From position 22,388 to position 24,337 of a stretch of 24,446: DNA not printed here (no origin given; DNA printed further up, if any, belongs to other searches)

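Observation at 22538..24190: Cytidylyltransferase fused to a radical-SAM-like domain that lacks the canonical CX3CX2C but keeps SPASM-like cysteines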

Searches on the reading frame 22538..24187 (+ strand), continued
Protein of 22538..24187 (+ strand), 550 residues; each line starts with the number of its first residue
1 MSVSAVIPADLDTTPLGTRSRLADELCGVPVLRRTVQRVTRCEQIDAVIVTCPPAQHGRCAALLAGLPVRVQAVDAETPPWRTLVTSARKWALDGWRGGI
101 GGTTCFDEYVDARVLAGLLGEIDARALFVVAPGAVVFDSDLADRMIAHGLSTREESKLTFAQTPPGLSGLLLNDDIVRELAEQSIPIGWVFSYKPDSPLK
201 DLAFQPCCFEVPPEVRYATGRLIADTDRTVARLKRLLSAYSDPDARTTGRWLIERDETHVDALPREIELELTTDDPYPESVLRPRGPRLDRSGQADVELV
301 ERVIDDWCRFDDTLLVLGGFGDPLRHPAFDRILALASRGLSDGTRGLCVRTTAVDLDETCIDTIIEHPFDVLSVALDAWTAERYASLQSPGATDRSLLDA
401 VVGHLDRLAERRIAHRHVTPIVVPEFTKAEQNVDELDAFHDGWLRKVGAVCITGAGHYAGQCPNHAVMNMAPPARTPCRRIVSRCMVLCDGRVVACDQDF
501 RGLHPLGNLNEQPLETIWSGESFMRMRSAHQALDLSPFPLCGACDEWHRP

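Call 45: search_protein_families(library=ncbifam, proteins=[P0270, P0274, P0275, P0277, P0279, P0280, P0281, P0284], max_evalue=1e-8)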
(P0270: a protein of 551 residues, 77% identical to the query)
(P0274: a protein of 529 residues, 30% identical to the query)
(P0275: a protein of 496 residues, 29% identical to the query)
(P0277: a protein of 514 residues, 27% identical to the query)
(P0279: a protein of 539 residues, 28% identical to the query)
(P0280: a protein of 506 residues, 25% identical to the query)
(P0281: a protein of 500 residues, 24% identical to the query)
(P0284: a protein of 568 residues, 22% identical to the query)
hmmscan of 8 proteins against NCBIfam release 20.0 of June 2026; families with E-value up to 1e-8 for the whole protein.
P0270 (551 aa): 22 families
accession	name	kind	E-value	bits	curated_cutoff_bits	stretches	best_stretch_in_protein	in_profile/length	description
TIGR04321.1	spiroSPASM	subfamily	3.4e-54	184.3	250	1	133-550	88-506/510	spiro-SPASM protein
TIGR04317.1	W_rSAM_matur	equivalog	5.6e-31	107.9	380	1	276-429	4-155/349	tungsten cofactor oxidoreductase radical SAM maturase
TIGR04311.1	rSAM_Geo_metal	subfamily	1e-21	77.5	400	1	275-420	2-149/423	radical SAM/SPASM family putative metalloenzyme maturase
TIGR02668.1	moaA_archaeal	equivalog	1.8e-16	60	325.25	1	272-411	6-144/303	GTP 3',8-cyclase MoaA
TIGR02666.1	moaA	equivalog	2.9e-15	56.1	284.05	1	272-413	6-153/336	GTP 3',8-cyclase MoaA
NF001199.0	PRK00164.2-1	equivalog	9.3e-15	54.5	231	1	277-412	13-147/308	GTP 3',8-cyclase MoaA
TIGR03962.1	mycofact_rSAM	equivalog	1.4e-13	50.7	265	1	279-412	15-146/339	mycofactocin radical SAM maturase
TIGR04546.1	rSAM_ahbC_deAc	equivalog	1.4e-13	50.4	650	1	280-406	43-168/390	12,18-didecarboxysiroheme deacetylase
NF045646.2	rSAM_Se_TrsS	equivalog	2.1e-13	49.6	490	1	280-409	90-221/441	radical SAM (seleno)protein TrsS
NF050035.1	rSAM_WgK_link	exception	4.5e-13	48.9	650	1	275-410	8-143/367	radical SAM/SPASM peptide maturase WgkB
TIGR04545.1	rSAM_ahbD_hemeb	equivalog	2.9e-12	46.7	500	1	280-410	4-134/339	heme b synthase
TIGR04250.1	SCM_rSAM_ScmE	equivalog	5e-12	45.4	400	0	275-410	2-137/358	SynChlorMet cassette radical SAM/SPASM protein ScmE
TIGR04055.1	rSAM_NirJ2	equivalog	6.2e-11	42.4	500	1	281-405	5-128/326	putative heme d1 biosynthesis radical SAM protein NirJ2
NF045702.1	rSAM_GDGT_ether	equivalog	1.1e-10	40.8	450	1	279-401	89-214/486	tetraether lipid synthase Tes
TIGR04347.1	pseudo_SAM_Halo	equivalog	1.6e-10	40.8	525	1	280-413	42-174/390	TIGR04347 family pseudo-SAM/SPASM protein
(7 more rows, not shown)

P0274 (529 aa): 6 families
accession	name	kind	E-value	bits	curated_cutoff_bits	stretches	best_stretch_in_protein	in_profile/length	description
TIGR04321.1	spiroSPASM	subfamily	1.3e-25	90.1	250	1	224-516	189-482/510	spiro-SPASM protein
TIGR04317.1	W_rSAM_matur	equivalog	1.3e-16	60.7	380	1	270-437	6-169/349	tungsten cofactor oxidoreductase radical SAM maturase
TIGR04311.1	rSAM_Geo_metal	subfamily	1.3e-12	47.5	400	1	267-444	2-178/423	radical SAM/SPASM family putative metalloenzyme maturase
NF001199.0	PRK00164.2-1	equivalog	7.8e-10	38.4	231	1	270-404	14-145/308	GTP 3',8-cyclase MoaA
TIGR02666.1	moaA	equivalog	1.9e-09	37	284.05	1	272-406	14-152/336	GTP 3',8-cyclase MoaA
TIGR02668.1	moaA_archaeal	equivalog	2.8e-09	36.4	325.25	1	271-406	13-145/303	GTP 3',8-cyclase MoaA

P0275 (496 aa): 1 family
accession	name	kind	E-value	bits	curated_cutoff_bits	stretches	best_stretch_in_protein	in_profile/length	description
TIGR04321.1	spiroSPASM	subfamily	1.2e-166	555.4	250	1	12-496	10-510/510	spiro-SPASM protein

P0277 (514 aa): 1 family
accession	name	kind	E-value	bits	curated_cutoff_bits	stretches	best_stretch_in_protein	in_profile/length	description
TIGR04321.1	spiroSPASM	subfamily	1.5e-18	66.8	250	1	429-509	425-505/510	spiro-SPASM protein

P0279 (539 aa): 1 family
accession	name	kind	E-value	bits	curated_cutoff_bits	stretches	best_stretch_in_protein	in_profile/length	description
TIGR04321.1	spiroSPASM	subfamily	1.8e-168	561.4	250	1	49-539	4-510/510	spiro-SPASM protein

P0280 (506 aa): 3 families
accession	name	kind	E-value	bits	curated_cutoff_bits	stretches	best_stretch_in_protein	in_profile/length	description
TIGR04321.1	spiroSPASM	subfamily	3.6e-167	557.1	250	1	4-506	2-510/510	spiro-SPASM protein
TIGR04317.1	W_rSAM_matur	equivalog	1.4e-12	47.4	380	1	226-400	8-170/349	tungsten cofactor oxidoreductase radical SAM maturase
NF050035.1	rSAM_WgK_link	exception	4.3e-10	39.1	650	1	221-385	8-153/367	radical SAM/SPASM peptide maturase WgkB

P0281 (500 aa): 2 families
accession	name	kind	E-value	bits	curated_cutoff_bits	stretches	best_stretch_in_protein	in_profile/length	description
TIGR04321.1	spiroSPASM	subfamily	2.9e-170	567.3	250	1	4-500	2-510/510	spiro-SPASM protein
TIGR04317.1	W_rSAM_matur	equivalog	2e-13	50.2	380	1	230-389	8-165/349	tungsten cofactor oxidoreductase radical SAM maturase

P0284 (568 aa): 24 families
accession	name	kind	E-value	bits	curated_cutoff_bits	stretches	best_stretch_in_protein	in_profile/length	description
TIGR04317.1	W_rSAM_matur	equivalog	3.8e-21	75.6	380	1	267-437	8-185/349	tungsten cofactor oxidoreductase radical SAM maturase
TIGR04321.1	spiroSPASM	subfamily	5.3e-19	68.3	250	1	5-428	4-410/510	spiro-SPASM protein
NF050035.1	rSAM_WgK_link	exception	9.1e-19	67.7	650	1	260-416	6-164/367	radical SAM/SPASM peptide maturase WgkB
TIGR04545.1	rSAM_ahbD_hemeb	equivalog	1.8e-17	63.8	500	1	268-429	5-168/339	heme b synthase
TIGR02668.1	moaA_archaeal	equivalog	1.5e-16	60.3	325.25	1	265-434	12-184/303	GTP 3',8-cyclase MoaA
TIGR04250.1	SCM_rSAM_ScmE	equivalog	5e-16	58.5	400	1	262-420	2-162/358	SynChlorMet cassette radical SAM/SPASM protein ScmE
TIGR04051.1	rSAM_NirJ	equivalog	2.1e-15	56.6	515.45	1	268-427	7-167/354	heme d1 biosynthesis radical SAM protein NirJ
TIGR02666.1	moaA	equivalog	1.2e-14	54.1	284.05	1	267-428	14-185/336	GTP 3',8-cyclase MoaA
TIGR04546.1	rSAM_ahbC_deAc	equivalog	2.5e-14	52.9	650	1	265-423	41-200/390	12,18-didecarboxysiroheme deacetylase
NF038283.1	viperin_w_prok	equivalog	3e-14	52.9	180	1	264-379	3-125/281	viperin family antiviral radical SAM protein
NF045574.1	sacti_mat_StsB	exception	3.5e-14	52.5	625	1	267-528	100-366/466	StsB family radical SAM/SPASM domain sactipeptide maturase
NF001199.0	PRK00164.2-1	equivalog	3.7e-14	52.6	231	1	264-438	13-189/308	GTP 3',8-cyclase MoaA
NF033640.1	N_Twi_rSAM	subfamily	3.5e-13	49.4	170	0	246-427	94-299/398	twitch domain-containing radical SAM protein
TIGR03942.1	sulfatase_rSAM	equivalog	3.8e-13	49.3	349.45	1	271-551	9-318/363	anaerobic sulfatase maturase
TIGR04054.1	rSAM_NirJ1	equivalog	4.1e-13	48.7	650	1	260-425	33-199/387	putative heme d1 biosynthesis radical SAM protein NirJ1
TIGR04347.1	pseudo_SAM_Halo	equivalog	1.2e-12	47.8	525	1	267-427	42-203/390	TIGR04347 family pseudo-SAM/SPASM protein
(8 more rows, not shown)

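Call 46: find_encoding_contigs(protein=P0275, flank=8000, max_places=2)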
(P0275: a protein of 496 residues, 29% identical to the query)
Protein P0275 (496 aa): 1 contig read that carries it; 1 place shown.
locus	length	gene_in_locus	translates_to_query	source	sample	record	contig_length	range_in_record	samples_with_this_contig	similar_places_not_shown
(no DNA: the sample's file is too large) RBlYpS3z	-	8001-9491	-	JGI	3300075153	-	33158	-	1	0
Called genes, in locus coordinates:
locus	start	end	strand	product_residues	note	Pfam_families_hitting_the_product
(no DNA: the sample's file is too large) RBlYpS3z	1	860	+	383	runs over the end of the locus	-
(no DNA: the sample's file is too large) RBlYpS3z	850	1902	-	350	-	PF06071:YchF-GTPase_C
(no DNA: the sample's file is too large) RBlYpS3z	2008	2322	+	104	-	PF13240:Zn_Ribbon_1 (weak), PF12773:DZR (weak)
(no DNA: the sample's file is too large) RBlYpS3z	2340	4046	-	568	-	PF08308:PEGA (weak), PF13620:CarboxypepD_reg (faint), PF13860:FlgD_ig (faint)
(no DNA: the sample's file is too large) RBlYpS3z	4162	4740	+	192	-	-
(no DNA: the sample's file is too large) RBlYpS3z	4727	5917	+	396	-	PF17785:PUA_3, PF10672:Methyltrans_SAM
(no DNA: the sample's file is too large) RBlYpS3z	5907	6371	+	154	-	PF02643:DUF192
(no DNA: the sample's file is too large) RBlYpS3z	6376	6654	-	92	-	PF02609:Exonuc_VII_S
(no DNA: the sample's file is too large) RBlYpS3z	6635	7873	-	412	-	PF13742:tRNA_anti_2, PF01336:tRNA_anti-codon, PF02601:Exonuc_VII_L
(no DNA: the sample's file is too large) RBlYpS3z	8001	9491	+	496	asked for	PF04055:Radical_SAM, PF13186:SPASM (weak)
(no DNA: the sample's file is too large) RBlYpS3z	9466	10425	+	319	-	-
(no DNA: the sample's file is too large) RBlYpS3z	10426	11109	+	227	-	PF02348:CTP_transf_3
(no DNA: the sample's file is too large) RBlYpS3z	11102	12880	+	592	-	PF13489:Methyltransf_23, PF08241:Methyltransf_11 (weak), PF08242:Methyltransf_12 (weak), PF13649:Methyltransf_25 (weak)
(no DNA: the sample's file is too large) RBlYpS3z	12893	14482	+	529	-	PF18130:ATPgrasp_N (weak), PF02655:ATP-grasp_3 (weak), PF07478:Dala_Dala_lig_C (weak), PF13535:ATP-grasp_4, PF18603:LAL_C2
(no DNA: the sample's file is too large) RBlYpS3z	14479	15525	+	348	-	PF01520:Amidase_3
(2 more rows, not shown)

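Call 47: find_encoding_contigs(protein=P0280, flank=8000, max_places=2)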
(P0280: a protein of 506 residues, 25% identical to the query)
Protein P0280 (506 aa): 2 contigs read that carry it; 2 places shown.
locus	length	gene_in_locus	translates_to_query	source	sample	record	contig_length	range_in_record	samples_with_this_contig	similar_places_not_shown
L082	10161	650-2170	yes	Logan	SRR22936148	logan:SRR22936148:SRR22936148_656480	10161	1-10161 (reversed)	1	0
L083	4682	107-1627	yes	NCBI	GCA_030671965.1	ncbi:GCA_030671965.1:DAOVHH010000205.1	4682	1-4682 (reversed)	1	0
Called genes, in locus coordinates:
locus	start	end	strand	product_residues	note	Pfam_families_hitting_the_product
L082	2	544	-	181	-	?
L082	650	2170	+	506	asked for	PF12804:NTP_transf_3 (weak), PF04055:Radical_SAM, PF13186:SPASM (weak)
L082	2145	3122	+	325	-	-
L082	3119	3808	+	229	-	PF02348:CTP_transf_3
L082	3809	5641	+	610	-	PF13489:Methyltransf_23, PF13847:Methyltransf_31, PF08241:Methyltransf_11, PF08242:Methyltransf_12, PF13649:Methyltransf_25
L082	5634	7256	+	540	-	PF01071:GARS_A (weak), PF02655:ATP-grasp_3, PF02786:CPSase_L_D2 (weak), PF07478:Dala_Dala_lig_C, PF13535:ATP-grasp_4, PF18603:LAL_C2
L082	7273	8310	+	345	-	PF01520:Amidase_3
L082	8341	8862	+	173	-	-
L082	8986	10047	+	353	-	PF04620:FlaA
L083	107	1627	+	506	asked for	PF12804:NTP_transf_3 (weak), PF04055:Radical_SAM, PF13186:SPASM (weak)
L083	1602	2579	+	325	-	-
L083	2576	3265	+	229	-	PF02348:CTP_transf_3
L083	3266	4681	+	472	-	?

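Call 48: find_encoding_contigs(protein=P0270, flank=8000, max_places=2)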
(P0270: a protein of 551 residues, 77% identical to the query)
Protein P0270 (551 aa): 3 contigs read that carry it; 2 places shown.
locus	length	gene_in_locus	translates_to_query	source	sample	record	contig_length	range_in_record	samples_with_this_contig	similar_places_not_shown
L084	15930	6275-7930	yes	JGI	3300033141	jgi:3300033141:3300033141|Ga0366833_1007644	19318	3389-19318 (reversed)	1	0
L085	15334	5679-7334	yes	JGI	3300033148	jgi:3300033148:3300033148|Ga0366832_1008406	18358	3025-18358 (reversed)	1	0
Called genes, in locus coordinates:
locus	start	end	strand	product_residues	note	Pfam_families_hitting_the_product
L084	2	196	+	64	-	?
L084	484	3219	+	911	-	PF02465:FliD_N, PF07196:Flagellin_IN, PF07195:FliD_C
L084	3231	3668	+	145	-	PF02561:FliS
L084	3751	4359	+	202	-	PF27299:TP0873_N, PF26154:DUF8042 (weak)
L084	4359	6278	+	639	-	PF01973:MptE-like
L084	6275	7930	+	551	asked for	PF04055:Radical_SAM, PF13186:SPASM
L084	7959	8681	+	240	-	PF02348:CTP_transf_3, PF12804:NTP_transf_3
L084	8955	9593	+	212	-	PF17836:PglD_N, PF25087:GMPPB_C (faint), PF00132:Hexapep (weak), PF14602:Hexapep_2 (weak)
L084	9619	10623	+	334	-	PF01370:Epimerase, PF02719:Polysacc_synt_2, PF04321:RmlD_sub_bind, PF05368:NmrA, PF01073:3Beta_HSD, PF07993:NAD_binding_4, PF13460:NAD_binding_10, PF16363:GDP_Man_Dehyd, +1 more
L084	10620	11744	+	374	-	PF01041:DegT_DnrJ_EryC1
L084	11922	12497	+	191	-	PF03602:Cons_hypoth95, PF05175:MTS (weak)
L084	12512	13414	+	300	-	PF01882:DUF58, PF13519:VWA_2 (weak)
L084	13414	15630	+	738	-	PF07584:BatA, PF13519:VWA_2 (faint), PF06283:ThuA (faint)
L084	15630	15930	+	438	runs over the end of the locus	PF01743:PolyA_pol, PF12627:PolyA_pol_RNAbd, PF01966:HD, PF13735:tRNA_NucTran2_2 (weak)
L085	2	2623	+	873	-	?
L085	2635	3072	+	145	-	PF02561:FliS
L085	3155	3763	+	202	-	PF27299:TP0873_N, PF26154:DUF8042 (weak)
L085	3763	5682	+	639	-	PF01973:MptE-like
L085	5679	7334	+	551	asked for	PF04055:Radical_SAM, PF13186:SPASM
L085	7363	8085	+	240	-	PF02348:CTP_transf_3, PF12804:NTP_transf_3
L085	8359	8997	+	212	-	PF17836:PglD_N, PF25087:GMPPB_C (faint), PF00132:Hexapep (weak), PF14602:Hexapep_2 (weak)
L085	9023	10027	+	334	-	PF01370:Epimerase, PF02719:Polysacc_synt_2, PF04321:RmlD_sub_bind, PF05368:NmrA, PF01073:3Beta_HSD, PF07993:NAD_binding_4, PF13460:NAD_binding_10, PF16363:GDP_Man_Dehyd, +1 more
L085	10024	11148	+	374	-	PF01041:DegT_DnrJ_EryC1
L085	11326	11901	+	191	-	PF03602:Cons_hypoth95, PF05175:MTS (weak)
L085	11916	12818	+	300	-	PF01882:DUF58, PF13519:VWA_2 (weak)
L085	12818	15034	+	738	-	PF07584:BatA, PF13519:VWA_2 (faint), PF06283:ThuA (faint)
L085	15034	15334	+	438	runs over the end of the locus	PF01743:PolyA_pol, PF12627:PolyA_pol_RNAbd, PF01966:HD, PF13735:tRNA_NucTran2_2 (weak)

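Call 52: search_protein_families(library=pfam, proteins=[L082:2145-3119:+, L082:8341-8859:+, L084:3751-4356:+, L084:4359-6275:+, L084:7959-8678:+, L082:3119-3805:+], max_evalue=0.01)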
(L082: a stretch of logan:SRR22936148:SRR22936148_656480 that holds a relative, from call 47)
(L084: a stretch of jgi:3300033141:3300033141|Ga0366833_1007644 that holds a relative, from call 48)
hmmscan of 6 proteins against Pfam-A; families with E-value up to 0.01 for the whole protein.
L082:2145-3119:+ (325 aa): 0 families

L082:8341-8859:+ (173 aa): 0 families

L084:3751-4356:+ (202 aa): 0 families

L084:4359-6275:+ (639 aa): 2 families
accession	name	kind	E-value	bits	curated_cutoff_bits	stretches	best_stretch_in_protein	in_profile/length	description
PF01973.23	MptE-like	-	1.1e-37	129.9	34.6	1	205-371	2-168/171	6-hydroxymethylpterin diphosphokinase MptE-like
PF20157.4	Maf_flag10_N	-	1.1e-05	25.5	23.5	1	75-129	110-163/228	Glycosyltransferase Maf N-terminal domain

L084:7959-8678:+ (240 aa): 2 families
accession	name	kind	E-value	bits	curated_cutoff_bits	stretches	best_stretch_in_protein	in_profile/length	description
PF02348.25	CTP_transf_3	-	1.3e-17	64.8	22.6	1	7-138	2-126/217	Cytidylyltransferase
PF12804.13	NTP_transf_3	-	8.4e-09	36.2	27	1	17-156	13-141/160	MobA-like NTP transferase domain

L082:3119-3805:+ (229 aa): 2 families
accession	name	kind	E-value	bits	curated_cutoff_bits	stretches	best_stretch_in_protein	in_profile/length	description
PF02348.25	CTP_transf_3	-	2.5e-20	73.6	22.6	1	7-203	4-193/217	Cytidylyltransferase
PF12804.13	NTP_transf_3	-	3.1e-05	24.6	27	1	13-120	9-117/160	MobA-like NTP transferase domain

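Call 56: find_encoding_contigs(protein=P0284, flank=8000, max_places=1)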
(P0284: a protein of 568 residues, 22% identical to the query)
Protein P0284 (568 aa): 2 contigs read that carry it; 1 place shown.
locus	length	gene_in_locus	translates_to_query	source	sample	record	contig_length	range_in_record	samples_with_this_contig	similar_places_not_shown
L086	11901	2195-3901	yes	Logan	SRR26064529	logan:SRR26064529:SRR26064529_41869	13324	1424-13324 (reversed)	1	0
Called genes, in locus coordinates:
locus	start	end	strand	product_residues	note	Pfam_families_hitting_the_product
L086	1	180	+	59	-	?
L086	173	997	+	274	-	-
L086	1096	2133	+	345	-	PF04055:Radical_SAM, PF13186:SPASM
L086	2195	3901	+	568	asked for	PF02348:CTP_transf_3, PF04055:Radical_SAM, PF13186:SPASM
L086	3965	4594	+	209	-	PF02348:CTP_transf_3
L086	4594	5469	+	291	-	PF03102:NeuB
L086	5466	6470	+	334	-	PF20543:CowN (faint)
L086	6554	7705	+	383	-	PF13439:Glyco_transf_4 (weak), PF00534:Glycos_transf_1, PF13692:Glyco_trans_1_4, PF20706:GT4-conflict (weak)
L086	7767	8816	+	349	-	PF05050:Methyltransf_21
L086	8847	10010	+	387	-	PF00535:Glycos_transf_2, PF10111:Glyco_tranf_2_2, PF13641:Glyco_tranf_2_3, PF22674:C2185-like_N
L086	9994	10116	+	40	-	-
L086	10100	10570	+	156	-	-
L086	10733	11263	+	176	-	-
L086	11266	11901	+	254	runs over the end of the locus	-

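Call 57: find_encoding_contigs(protein=P0274, flank=8000, max_places=1)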
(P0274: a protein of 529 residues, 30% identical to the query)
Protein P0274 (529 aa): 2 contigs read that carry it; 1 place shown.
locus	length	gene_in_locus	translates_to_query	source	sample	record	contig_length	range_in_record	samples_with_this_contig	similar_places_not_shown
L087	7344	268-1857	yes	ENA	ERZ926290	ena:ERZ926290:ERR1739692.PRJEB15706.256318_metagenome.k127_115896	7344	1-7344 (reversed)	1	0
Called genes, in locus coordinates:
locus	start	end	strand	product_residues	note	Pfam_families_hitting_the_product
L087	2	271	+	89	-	?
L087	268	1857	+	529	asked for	PF04055:Radical_SAM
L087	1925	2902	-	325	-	PF01522:Polysacc_deac_1, PF11959:DUF3473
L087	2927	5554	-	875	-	PF00675:Peptidase_M16, PF05193:Peptidase_M16_C, PF00675:Peptidase_M16, PF05193:Peptidase_M16_C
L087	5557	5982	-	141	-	PF00072:Response_reg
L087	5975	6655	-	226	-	PF09837:DUF2064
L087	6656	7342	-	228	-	?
